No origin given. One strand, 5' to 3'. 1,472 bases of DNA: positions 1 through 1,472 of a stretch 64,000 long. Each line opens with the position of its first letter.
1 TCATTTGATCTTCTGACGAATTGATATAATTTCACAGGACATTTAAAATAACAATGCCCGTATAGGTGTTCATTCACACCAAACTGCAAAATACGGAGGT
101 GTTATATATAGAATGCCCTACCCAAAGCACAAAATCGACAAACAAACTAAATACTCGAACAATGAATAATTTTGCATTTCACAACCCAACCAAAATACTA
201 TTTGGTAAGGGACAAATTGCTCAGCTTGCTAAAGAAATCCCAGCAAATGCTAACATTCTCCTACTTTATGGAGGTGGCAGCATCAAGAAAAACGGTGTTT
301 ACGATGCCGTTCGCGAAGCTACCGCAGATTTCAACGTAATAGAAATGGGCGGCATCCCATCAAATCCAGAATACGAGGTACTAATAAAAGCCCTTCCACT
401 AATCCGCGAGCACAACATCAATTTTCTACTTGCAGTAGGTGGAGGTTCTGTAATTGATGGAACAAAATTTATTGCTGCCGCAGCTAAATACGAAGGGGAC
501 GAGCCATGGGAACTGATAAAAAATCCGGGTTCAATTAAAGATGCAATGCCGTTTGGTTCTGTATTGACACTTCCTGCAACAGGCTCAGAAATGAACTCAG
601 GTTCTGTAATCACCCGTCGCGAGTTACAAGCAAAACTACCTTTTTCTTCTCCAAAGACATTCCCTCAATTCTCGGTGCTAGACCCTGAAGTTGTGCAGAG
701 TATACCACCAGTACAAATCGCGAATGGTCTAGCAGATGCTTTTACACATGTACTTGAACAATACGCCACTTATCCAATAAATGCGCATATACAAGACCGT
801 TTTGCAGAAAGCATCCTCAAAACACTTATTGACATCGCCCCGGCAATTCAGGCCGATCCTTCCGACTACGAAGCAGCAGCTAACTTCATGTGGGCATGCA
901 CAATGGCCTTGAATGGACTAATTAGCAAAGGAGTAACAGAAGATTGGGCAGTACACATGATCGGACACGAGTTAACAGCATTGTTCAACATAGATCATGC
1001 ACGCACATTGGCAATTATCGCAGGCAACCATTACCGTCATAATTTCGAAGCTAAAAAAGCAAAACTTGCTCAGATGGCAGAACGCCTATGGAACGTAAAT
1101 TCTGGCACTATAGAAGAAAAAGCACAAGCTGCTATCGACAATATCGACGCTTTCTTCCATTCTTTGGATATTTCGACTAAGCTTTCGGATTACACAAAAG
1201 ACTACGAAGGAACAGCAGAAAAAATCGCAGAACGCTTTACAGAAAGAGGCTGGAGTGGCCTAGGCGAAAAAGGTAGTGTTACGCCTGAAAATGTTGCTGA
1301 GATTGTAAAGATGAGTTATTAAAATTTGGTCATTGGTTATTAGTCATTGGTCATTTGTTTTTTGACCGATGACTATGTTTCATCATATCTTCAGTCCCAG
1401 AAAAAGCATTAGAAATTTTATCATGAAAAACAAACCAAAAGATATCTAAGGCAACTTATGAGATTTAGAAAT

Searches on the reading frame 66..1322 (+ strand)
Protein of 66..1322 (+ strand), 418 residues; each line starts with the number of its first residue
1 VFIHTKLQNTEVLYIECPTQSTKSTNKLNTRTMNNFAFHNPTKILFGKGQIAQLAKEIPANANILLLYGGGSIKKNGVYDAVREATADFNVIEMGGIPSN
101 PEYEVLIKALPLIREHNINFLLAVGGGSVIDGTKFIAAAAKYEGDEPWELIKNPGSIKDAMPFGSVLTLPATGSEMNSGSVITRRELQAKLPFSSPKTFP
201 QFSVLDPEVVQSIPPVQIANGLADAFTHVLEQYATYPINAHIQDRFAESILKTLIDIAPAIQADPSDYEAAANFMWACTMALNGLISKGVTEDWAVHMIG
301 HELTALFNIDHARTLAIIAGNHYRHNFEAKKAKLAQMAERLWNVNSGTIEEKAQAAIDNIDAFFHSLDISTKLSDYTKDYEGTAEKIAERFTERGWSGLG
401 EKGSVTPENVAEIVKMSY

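Call 8: search_protein_families(library=pfam, proteins=[window:66-1322:+], max_evalue=0.001)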
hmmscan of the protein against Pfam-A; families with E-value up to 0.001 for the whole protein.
window:66-1322:+ (418 aa): 3 families
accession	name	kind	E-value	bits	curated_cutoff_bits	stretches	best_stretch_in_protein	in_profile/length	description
PF00465.25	Fe-ADH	-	3.2e-38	131.4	31.3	1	41-207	1-168/168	Iron-containing alcohol dehydrogenase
PF25137.1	ADH_Fe_C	-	3.2e-29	102.4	27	1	220-390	3-167/194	Fe-containing alcohol dehydrogenase family, C-terminal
PF13685.12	Fe-ADH_2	-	1.8e-05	25.2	28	1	56-140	15-97/149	Iron-containing alcohol dehydrogenase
